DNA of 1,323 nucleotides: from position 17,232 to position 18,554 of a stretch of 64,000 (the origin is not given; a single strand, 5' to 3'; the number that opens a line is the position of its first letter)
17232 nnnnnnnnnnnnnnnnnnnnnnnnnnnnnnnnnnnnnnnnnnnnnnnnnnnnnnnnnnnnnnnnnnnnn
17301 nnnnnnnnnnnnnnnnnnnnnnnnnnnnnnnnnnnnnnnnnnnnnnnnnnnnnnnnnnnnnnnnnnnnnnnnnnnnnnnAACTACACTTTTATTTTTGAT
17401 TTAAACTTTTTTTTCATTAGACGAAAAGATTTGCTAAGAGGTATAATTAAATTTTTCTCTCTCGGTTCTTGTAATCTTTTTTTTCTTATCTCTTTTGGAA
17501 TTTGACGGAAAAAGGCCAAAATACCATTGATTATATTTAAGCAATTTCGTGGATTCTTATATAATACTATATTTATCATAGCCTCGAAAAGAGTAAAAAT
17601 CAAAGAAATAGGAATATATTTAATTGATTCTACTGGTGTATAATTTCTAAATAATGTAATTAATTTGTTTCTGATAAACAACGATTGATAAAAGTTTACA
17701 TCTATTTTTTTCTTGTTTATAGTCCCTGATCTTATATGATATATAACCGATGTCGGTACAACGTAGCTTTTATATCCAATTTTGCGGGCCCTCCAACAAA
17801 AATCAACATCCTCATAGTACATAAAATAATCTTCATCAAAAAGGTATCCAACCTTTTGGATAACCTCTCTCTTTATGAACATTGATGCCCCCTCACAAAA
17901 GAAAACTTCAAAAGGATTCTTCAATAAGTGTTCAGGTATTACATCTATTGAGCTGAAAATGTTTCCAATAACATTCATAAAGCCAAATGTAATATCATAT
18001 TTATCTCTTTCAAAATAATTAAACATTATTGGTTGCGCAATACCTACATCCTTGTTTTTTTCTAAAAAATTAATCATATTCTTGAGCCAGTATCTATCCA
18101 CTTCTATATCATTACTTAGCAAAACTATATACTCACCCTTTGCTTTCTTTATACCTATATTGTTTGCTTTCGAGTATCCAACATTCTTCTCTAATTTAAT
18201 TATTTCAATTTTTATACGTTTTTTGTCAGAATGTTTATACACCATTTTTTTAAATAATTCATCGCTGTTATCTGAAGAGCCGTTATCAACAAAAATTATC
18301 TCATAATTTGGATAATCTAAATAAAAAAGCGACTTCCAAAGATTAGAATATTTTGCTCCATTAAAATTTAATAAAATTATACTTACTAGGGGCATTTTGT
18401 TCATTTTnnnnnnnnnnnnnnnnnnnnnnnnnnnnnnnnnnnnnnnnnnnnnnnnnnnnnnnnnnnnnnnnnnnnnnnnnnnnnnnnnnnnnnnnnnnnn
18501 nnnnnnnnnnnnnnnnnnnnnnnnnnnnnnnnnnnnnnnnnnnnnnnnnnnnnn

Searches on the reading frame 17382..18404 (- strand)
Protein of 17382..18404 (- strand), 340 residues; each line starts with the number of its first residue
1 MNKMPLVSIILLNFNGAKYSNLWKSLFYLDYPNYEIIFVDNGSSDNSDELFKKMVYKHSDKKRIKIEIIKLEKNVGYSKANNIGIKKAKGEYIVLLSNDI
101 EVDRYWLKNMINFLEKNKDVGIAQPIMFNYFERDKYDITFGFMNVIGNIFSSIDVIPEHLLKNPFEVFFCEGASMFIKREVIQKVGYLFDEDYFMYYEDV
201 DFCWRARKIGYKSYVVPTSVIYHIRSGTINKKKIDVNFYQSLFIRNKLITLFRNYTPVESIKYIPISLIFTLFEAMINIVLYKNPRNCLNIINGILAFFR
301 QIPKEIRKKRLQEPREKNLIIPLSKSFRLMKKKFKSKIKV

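Call 5: search_protein_families(library=pfam, proteins=[window:17382-18404:-], max_evalue=0.1)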
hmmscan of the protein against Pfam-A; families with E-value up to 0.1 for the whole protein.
window:17382-18404:- (340 aa): 5 families
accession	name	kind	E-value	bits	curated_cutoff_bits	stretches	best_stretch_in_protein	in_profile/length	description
PF00535.33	Glycos_transf_2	-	8e-25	88.1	23.3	1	20-185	14-167/168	Glycosyl transferase family 2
PF13641.12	Glyco_tranf_2_3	-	3e-12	47.5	27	1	25-225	22-213/230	Glycosyltransferase like family 2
PF13632.12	Glyco_trans_2_3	-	9.5e-07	29.3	27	1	92-229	1-129/198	Glycosyl transferase family group 2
PF13712.12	Glyco_tranf_2_5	-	4.6e-06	26.9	27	1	63-221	27-185/210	Glycosyltransferase like family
PF13506.12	Glyco_transf_21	-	0.0019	18.1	21.7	1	79-188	18-120/174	Glycosyl transferase family 21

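Call 33: search_protein_families(library=ncbifam, proteins=[window:17382-18404:-], max_evalue=0.001)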
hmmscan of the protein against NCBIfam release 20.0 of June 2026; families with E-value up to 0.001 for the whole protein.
window:17382-18404:- (340 aa): 21 families
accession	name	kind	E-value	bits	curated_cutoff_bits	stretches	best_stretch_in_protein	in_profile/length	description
TIGR01556.1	rhamnosyltran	subfamily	1.8e-22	79.9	200.55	1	30-276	18-251/281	rhamnosyltransferase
TIGR03937.1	PgaC_IcaA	equivalog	2.8e-20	72.6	422.3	1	2-223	42-250/407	poly-beta-1,6-N-acetyl-D-glucosamine synthase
NF038299.1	EPS_HpsN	equivalog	3.6e-18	65.6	425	1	20-263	17-262/317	hormogonium polysaccharide biosynthesis glycosyltransferase HpsN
TIGR03965.1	mycofact_glyco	equivalog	5.1e-18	65.2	280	1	18-223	88-280/467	mycofactocin biosynthesis glycosyltransferase MftF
NF007482.0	PRK10073.1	equivalog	2.9e-13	49.5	423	1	1-124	2-119/334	glycosyltransferase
NF047683.1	TeichurnBiosyTuaG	equivalog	4.2e-13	49.5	400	1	2-118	3-115/252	teichuronic acid biosynthesis protein TuaG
NF041875.1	EPS_EpsD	equivalog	6.9e-11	42.1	370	1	32-119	29-109/325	exopolysaccharide biosynthesis glycosyltransferase EpsD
NF038302.1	EPS_HpsE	equivalog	1.8e-10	40.3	300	1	33-135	33-132/307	hormogonium polysaccharide biosynthesis glycosyltransferase HpsE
TIGR04283.1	glyco_like_mftF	equivalog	1.6e-09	37.7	182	1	8-221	2-183/221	TIGR04283 family arsenosugar biosynthesis glycosyltransferase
TIGR03111.1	glyc2_xrt_Gpos1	hypoth_equivalog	6.9e-09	35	363.95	1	2-121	46-163/439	TIGR03111 family XrtG-associated glycosyltransferase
NF053739.1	GlytfEpsEBac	equivalog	8.7e-09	34.7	450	1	5-227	1-205/265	glycosyltransferase EpsE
NF047588.1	GlcsyltransPgfSStrep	equivalog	4.5e-08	32.7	500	1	19-120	20-116/308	glycosyltransferase PgfS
NF050050.1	ProtGlycPglI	equivalog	1.5e-07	31.1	500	1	4-122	1-112/306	GalNAc(5)-diNAcBac-PP-undecaprenol beta-1,3-glucosyltransferase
NF007453.0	PRK10018.1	equivalog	5e-07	29.6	382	1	2-115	3-109/280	colanic acid biosynthesis glycosyltransferase WcaA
NF041394.1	GtaseAglG_Halo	equivalog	5.5e-07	29.1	440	1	8-132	4-125/304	glucosyl-dolichyl phosphate glucuronosyltransferase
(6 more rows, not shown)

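Call 48: search_solved_structures(query=window:17382-18404:-, max_evalue=0.001)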
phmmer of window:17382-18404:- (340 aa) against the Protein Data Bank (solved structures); distinct sequences matched with E-value up to 0.001: 13.
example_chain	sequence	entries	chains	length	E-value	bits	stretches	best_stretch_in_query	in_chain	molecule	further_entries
5hea_A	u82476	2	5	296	8.1e-11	45.1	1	4-141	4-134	Putative glycosyltransferase (GalT1)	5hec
2z87_A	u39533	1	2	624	4.4e-10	42.7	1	31-136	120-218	Chondroitin synthase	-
2z86_A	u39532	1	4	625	4.5e-10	42.7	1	31-136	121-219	Chondroitin synthase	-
8vh7_A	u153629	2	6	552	9.9e-10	41.6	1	4-120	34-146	Heparosan synthase B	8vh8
8viw_A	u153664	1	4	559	1e-09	41.5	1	4-120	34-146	Heparosan synthase B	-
6p61_A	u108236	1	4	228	8.4e-08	35.2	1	1-120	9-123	Glycosyltransferase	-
5tze_C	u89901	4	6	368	1.6e-07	34.3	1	8-117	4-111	Glycosyl transferase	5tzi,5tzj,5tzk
5tz8_A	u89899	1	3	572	2.9e-07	33.5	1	8-117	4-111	Glycosyl transferase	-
8bz4_A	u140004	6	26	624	3.2e-06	30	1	29-123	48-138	Glycosyltransferase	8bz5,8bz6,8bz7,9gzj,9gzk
8bz8_A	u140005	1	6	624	3.5e-05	26.6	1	29-123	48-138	Glycosyltransferase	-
3bcv_A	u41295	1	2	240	0.00018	24.3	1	2-116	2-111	Putative glycosyltransferase protein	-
9dtp_A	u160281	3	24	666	0.00045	23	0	161-250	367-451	Galactofuranosyltransferase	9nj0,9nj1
9oa3_A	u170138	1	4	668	0.00045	23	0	161-250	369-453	Galactofuranosyltransferase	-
